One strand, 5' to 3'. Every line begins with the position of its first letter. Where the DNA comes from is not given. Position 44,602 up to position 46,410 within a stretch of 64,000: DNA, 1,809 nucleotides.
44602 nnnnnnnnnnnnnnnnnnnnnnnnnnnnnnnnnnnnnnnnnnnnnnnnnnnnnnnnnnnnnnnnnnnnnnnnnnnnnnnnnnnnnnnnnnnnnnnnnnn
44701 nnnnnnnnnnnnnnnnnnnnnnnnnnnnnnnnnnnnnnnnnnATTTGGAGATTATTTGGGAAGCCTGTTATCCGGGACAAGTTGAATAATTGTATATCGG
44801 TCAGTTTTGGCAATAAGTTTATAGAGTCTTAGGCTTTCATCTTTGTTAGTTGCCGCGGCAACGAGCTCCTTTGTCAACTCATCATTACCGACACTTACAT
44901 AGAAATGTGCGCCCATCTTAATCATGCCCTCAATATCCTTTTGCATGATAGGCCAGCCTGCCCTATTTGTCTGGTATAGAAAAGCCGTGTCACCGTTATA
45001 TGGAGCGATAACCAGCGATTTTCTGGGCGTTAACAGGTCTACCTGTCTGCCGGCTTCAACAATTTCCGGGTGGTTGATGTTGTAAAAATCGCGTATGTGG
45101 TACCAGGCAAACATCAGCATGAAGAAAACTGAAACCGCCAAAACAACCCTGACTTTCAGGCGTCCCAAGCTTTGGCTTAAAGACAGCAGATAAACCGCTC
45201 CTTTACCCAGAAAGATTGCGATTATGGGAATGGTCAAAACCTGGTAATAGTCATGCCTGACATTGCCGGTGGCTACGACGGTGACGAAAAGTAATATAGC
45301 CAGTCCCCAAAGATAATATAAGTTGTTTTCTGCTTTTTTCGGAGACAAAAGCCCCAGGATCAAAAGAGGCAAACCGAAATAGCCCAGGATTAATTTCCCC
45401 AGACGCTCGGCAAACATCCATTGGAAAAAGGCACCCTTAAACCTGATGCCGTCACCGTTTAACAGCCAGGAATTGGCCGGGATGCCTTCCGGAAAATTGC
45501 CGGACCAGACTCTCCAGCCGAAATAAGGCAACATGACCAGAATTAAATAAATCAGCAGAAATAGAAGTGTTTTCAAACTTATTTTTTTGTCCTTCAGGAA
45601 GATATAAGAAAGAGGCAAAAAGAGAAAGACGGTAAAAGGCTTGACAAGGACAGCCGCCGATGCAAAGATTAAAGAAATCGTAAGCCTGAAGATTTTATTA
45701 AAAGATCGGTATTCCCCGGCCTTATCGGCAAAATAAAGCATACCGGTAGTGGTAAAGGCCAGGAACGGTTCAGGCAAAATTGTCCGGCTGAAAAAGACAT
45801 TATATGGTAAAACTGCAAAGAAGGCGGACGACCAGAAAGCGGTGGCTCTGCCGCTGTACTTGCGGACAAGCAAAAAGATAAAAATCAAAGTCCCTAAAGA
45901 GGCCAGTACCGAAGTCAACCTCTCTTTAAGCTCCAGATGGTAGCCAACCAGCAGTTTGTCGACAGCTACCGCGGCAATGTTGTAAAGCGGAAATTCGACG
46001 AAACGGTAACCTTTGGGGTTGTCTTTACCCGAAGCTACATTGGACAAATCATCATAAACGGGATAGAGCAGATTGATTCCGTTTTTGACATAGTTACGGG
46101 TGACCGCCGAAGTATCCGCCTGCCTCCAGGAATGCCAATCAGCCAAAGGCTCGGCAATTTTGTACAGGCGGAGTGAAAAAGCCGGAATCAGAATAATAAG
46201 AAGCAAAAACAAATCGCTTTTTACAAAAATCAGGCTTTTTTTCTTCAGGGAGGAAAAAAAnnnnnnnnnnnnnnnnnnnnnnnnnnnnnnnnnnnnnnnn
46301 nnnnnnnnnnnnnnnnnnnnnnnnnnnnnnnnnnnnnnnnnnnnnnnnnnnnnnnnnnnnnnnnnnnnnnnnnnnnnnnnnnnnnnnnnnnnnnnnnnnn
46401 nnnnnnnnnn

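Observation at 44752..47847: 1031-aa single ORF fusing an O-antigen-ligase/Wzy-like domain to a GT-C glycosyltransferase domain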

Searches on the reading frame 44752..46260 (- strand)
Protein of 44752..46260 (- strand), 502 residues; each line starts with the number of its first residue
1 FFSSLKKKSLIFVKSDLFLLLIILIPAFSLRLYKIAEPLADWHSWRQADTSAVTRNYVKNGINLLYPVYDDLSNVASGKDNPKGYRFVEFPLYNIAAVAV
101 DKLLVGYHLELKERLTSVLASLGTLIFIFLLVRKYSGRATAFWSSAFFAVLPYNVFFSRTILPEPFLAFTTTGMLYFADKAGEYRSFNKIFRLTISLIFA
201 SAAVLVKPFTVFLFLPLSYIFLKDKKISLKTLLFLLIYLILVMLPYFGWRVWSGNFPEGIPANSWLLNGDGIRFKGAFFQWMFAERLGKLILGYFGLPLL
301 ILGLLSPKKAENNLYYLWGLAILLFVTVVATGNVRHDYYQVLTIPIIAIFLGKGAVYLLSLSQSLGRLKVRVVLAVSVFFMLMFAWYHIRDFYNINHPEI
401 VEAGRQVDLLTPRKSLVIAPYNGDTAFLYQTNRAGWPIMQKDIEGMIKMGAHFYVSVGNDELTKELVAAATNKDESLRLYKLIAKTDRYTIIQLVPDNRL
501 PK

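Call 6: search_protein_families(library=pfam, proteins=[window:44752-46260:-], max_evalue=1)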
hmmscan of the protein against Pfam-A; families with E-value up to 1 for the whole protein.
window:44752-46260:- (502 aa): 3 families
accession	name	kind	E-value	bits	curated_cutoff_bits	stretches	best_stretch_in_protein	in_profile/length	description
PF13231.12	PMT_2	-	1.3e-08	35.7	26.1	1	111-249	22-160/160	Dolichyl-phosphate-mannose-protein mannosyltransferase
PF02366.24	PMT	-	1.2e-06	28.7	22.7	1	105-222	77-197/245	Dolichyl-phosphate-mannose-protein mannosyltransferase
PF03901.23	Glyco_transf_22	-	0.00067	19.4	23.8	1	114-243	84-213/414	Alg9-like mannosyltransferase family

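Call 7: search_protein_families(library=ncbifam, proteins=[window:44752-46260:-], max_evalue=1)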
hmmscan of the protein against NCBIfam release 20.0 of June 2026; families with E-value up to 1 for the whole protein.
window:44752-46260:- (502 aa): 2 families
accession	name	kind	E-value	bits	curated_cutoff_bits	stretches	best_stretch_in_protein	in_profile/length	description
TIGR04154.1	archaeo_STT3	subfamily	0.031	12.6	450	1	115-160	100-144/831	oligosaccharyl transferase, archaeosortase A system-associated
TIGR03663.1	TIGR03663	subfamily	0.72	8.8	126.25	1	110-204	70-160/435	flippase activity-associated protein Agl23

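Call 20: search_solved_structures(query=window:44752-46260:-, max_evalue=10, show_alignments=2)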
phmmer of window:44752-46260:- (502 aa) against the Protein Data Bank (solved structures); distinct sequences matched with E-value up to 10: 0.

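Call 43: find_related_loci(query=A2, collection=genome_contigs, flank=8000)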
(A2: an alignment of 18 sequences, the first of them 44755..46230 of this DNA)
Query A2 (492 aa) in genome_contigs; peptide patterns used: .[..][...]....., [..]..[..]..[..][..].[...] (x = any residue, [..] = any of these).
599 stretches matched a pattern (row limit reached: there are more); 589 encode a relative of the query (tblastn E <= 1e-3); the best 80 are kept; 80 distinct loci.
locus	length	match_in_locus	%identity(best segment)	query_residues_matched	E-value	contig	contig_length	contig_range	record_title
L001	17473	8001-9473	73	2-492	0e+0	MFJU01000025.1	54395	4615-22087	MAG: Candidatus Gottesmanbacteria bacterium RIFCSPLOWO2_01_FULL_42_22 rifcsplowo2_01_scaffold_3435, whole genome shotgun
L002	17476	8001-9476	62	2-492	0e+0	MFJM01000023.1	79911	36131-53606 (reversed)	MAG: Candidatus Gottesmanbacteria bacterium RIFCSPHIGHO2_02_FULL_39_14 rifcsphigho2_02_scaffold_251, whole genome shotgu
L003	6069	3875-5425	60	2-492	0e+0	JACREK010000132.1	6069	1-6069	MAG: Candidatus Gottesmanbacteria bacterium isolate NC_groundwater_1697_Pr3_B-0.1um_39_16 SR-2_scaffold_141_2546941, who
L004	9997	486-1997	58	2-492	0e+0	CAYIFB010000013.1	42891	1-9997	MAG TPA_asm: uncultured Gammaproteobacteria bacterium isolate ERP119705_co19_135 genome assembly, contig: NODE_557_lengt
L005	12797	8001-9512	60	2-492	0e+0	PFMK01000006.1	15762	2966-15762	MAG: Candidatus Gottesmanbacteria bacterium CG_4_10_14_0_8_um_filter_37_24 CG_4_10_14_0.8_um_filter_scaffold_2038_c, who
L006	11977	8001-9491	57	2-492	1e-178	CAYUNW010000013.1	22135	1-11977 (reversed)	MAG TPA_asm: uncultured Gammaproteobacteria bacterium isolate binchicken_co274_42 genome assembly, contig: NODE_6056_len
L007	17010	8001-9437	51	20-492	3e-156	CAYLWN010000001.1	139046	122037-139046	MAG TPA_asm: uncultured Gammaproteobacteria bacterium isolate SRP050083_co1_444 genome assembly, contig: NODE_11_length_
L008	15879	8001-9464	50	2-492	6e-155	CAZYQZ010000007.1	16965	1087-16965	MAG TPA_asm: uncultured Gammaproteobacteria bacterium isolate SRP292972_co1_80 genome assembly, contig: NODE_1496_length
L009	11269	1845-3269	50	21-492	2e-153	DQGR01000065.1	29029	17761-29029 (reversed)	MAG TPA_asm: Patescibacteria group bacterium isolate UBA10118 contig_1889, whole genome shotgun sequence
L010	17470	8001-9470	49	5-492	2e-152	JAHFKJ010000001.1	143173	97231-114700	MAG: Candidatus Gottesmanbacteria bacterium isolate nzgw407 NODE_132_length_143174_cov_4.151902, whole genome shotgun se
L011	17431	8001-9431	53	21-492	3e-151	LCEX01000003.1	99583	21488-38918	MAG: Candidatus Gottesmanbacteria bacterium GW2011_GWC1_43_10 UV55_C0003, whole genome shotgun sequence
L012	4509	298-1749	51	2-484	6e-151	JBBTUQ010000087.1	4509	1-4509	MAG: Patescibacteria group bacterium isolate H41-bin097_1 H41_bin097_1_000000000087, whole genome shotgun sequence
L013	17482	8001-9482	51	8-492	2e-143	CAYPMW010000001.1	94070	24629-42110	MAG TPA_asm: uncultured Gammaproteobacteria bacterium isolate binchicken_co227_1238 genome assembly, contig: NODE_456_le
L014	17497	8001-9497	48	2-491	2e-142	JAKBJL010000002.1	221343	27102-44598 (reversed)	MAG: bacterium isolate DBS2-5.bin62 NODE_11_length_221343_cov_7.730720, whole genome shotgun sequence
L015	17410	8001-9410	51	6-484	1e-141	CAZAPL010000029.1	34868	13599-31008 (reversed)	MAG TPA_asm: uncultured Gammaproteobacteria bacterium isolate SRP231805_co4_153 genome assembly, contig: k141_164097, wh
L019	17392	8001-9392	50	10-484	9e-139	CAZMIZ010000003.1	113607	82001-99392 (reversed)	MAG TPA_asm: uncultured Gammaproteobacteria bacterium isolate binchicken_co338_18 genome assembly, contig: NODE_35_lengt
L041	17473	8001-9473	43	3-484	5e-127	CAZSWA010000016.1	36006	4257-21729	MAG TPA_asm: uncultured Gammaproteobacteria bacterium isolate SRP272529_co1_257 genome assembly, contig: NODE_1649_lengt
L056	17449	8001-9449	44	1-484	2e-124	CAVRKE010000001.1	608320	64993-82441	MAG: Candidatus Levybacteria bacterium isolate MFD01476.bin.1.95 genome assembly, contig: contig_20563, whole genome sho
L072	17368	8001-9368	46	1-484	4e-121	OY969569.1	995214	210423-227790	MAG: Candidatus Gottesmanbacteria bacterium isolate MFD03899.bin.c.1 genome assembly, chromosome: 1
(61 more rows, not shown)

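Call 72: search_protein_families(library=pfam, proteins=[L019:6460-7986:+, L041:6401-7987:+, L056:6453-7982:+, L072:6484-7989:+], max_evalue=1)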
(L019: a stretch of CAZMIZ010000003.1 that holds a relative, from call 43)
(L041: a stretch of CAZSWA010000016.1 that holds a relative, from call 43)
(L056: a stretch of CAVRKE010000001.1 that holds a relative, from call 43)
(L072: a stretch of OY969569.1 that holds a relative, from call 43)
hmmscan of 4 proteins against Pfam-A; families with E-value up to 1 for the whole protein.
L019:6460-7986:+ (509 aa): 1 family
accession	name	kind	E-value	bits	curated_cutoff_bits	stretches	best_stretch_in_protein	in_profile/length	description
PF04206.17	MtrE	-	0.088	12.6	26.6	1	142-216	71-145/271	Tetrahydromethanopterin S-methyltransferase, subunit E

L041:6401-7987:+ (529 aa): 1 family
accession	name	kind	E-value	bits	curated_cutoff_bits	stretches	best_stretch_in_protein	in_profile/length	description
PF24284.1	DUF7472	-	0.012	16.2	27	1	313-369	9-61/65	Family of unknown function (DUF7472)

L056:6453-7982:+ (510 aa): 1 family
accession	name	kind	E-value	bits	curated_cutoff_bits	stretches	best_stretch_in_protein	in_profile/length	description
PF05106.17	Phage_holin_3_1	-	0.0037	18.1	23.8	1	94-164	14-85/99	Phage holin family (Lysis protein S)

L072:6484-7989:+ (502 aa): 0 families

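Call 80: predict_structure(alignment_id=A2)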
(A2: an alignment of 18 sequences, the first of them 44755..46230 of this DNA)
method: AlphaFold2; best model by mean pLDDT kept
length: 492 residues; sequences in the alignment: 18
mean_pLDDT: 87.6   pTM: 0.89
mean pLDDT of the five models: 87.6, 85.9, 85.7, 85.4, 84.8
residues with pLDDT >= 90: 280; 70-90: 168; 50-70: 40; < 50: 4
segments of 3 or more residues with pLDDT < 50: none
pLDDT, mean of each block of 10 residues (from residue 1): 75 96 87 80 93 89 73 78 94 91 96 98 94 97 93 94 95 78 95 91 92 87 93 93 78 64 74 89 95 86 89 84 61 95 97 94 97 93 81 90 90 83 87 88 88 90 80 92 80 60
secondary structure, 60 per line:
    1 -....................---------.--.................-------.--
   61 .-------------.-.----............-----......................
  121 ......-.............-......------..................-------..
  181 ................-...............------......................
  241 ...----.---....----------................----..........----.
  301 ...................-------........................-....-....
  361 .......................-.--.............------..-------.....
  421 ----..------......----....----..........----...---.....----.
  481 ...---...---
elements in order: H2-21 H34-50 H82-93 H99-126 H128-140 H142-147 H154-171 H179-196 H198-212 H219-243 H252-255 H266-281 H286-295 H300-319 H327-350 H352-355 H357-383 H388-400 H416-420 H433-438 E443-446 H451-460 E471-475 E480-483

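Call 82: fold_search(model_id=the predicted structure, library=pdb)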
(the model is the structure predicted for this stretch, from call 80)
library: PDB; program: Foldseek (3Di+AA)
matches with E <= 10: 442; with E <= 0.001: 28
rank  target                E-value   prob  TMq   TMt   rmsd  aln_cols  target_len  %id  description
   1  5f15                  5.5e-10  1.00  0.64  0.59   7.7       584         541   14  Crystal Structure of ArnT from Cupriavidus metallidurans bound to Undecaprenyl phosphate (released 2016-02-17)
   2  5ezm                  2.1e-09  1.00  0.66  0.61   6.9       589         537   13  Crystal Structure of ArnT from Cupriavidus metallidurans in the apo state (released 2016-02-17)
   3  8pn9_A                4.2e-09  1.00  0.62  0.48   9.7       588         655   13  Structure of human oligosaccharyltransferase OST-A complex bound to NGI-1 (released 2024-05-08)
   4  9n9j_I                1.0e-08  1.00  0.61  0.45  10.2       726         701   13  Structure of a GRP94 folding intermediate engaged with a CCDC134- and FKBP11-bound secretory translocon (released 2025-11-19)
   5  8b6l_I                1.7e-08  1.00  0.58  0.44   9.9       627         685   13  Subtomogram average of the human Sec61-TRAP-OSTA-translocon (released 2022-12-07)
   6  6s7t_A                3.0e-08  1.00  0.66  0.48   9.6       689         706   13  Cryo-EM structure of human oligosaccharyltransferase complex OST-B (released 2019-12-18)
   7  8agb_A                3.2e-08  1.00  0.61  0.49   9.7       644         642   12  Structure of yeast oligosaccharylransferase complex with lipid-linked oligosaccharide bound (released 2022-12-07)
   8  6c26_A                3.4e-08  1.00  0.62  0.49  11.3       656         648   11  The Cryo-EM structure of a eukaryotic oligosaccharyl transferase complex (released 2018-01-31)
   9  8agc_A                3.5e-08  1.00  0.61  0.45   9.2       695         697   11  Structure of yeast oligosaccharylransferase complex with lipid-linked oligosaccharide and non-acceptor peptide bound (released 2022-12-07)
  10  8age_A                3.6e-08  1.00  0.64  0.51  10.4       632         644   12  Structure of yeast oligosaccharylransferase complex with acceptor peptide bound (released 2022-12-07)
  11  7oci_F                4.3e-08  1.00  0.64  0.51  10.7       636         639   11  Cryo-EM structure of yeast Ost6p containing oligosaccharyltransferase complex (released 2022-02-16)
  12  9s6t_A                7.8e-08  1.00  0.63  0.65   6.1       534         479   15  Ternary cryo-EM structure of chicken ALG12 with Dol25-PP-GlcNAc2Man7, Dol25-P-Man, and Fab (released 2026-03-18)
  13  6s7o_A                8.9e-08  1.00  0.64  0.50  12.0       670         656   13  Cryo-EM structure of human oligosaccharyltransferase complex OST-A (released 2019-12-18)
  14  5gmy_A                1.6e-07  1.00  0.53  0.33  14.0       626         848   11  Crystal structure of the Archaeoglobus fulgidus oligosaccharyltransferase (O29867_ARCFU) tethered with an acceptor pep (released 2017-02-01)
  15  6ezn_F                2.2e-07  1.00  0.62  0.49  11.7       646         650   12  Cryo-EM structure of the yeast oligosaccharyltransferase (OST) complex (released 2018-01-17)
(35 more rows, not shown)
